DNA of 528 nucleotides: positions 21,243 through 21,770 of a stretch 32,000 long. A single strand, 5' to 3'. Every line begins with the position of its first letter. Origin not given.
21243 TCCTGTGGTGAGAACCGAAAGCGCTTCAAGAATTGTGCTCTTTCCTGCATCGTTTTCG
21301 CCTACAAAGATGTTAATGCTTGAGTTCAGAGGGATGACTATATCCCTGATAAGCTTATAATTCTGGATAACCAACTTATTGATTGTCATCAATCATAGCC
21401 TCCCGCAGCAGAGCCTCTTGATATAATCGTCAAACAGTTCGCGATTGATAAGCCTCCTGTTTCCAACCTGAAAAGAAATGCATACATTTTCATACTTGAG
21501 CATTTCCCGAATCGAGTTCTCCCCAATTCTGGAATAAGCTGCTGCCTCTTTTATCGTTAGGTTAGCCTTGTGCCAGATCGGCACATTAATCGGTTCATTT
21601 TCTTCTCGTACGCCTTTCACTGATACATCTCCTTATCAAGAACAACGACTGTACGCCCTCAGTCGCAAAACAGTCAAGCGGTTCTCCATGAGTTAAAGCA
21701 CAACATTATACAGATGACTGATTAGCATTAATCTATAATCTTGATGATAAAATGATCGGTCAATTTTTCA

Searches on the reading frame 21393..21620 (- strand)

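Call 3: search_protein_families(library=pfam, proteins=[window:21393-21620:-], max_evalue=0.01)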
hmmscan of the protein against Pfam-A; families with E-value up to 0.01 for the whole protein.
window:21393-21620:- (75 aa): 3 families
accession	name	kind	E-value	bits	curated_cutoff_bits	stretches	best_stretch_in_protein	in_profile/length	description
PF09035.16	Tn916-Xis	-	7.9e-16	58.5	22.9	1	12-68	7-64/69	Excisionase from transposon Tn916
PF12728.13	HTH_17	-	5.1e-06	27.1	27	1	21-69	2-49/51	Helix-turn-helix domain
PF20063.5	DUF6462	-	6.4e-05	23.5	27.1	1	22-68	5-49/51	Family of unknown function (DUF6462)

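Call 4: search_protein_families(library=padloc, proteins=[window:21393-21620:-], max_evalue=0.01)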
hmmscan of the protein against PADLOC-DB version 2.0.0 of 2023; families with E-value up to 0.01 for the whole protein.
window:21393-21620:- (75 aa): 0 families
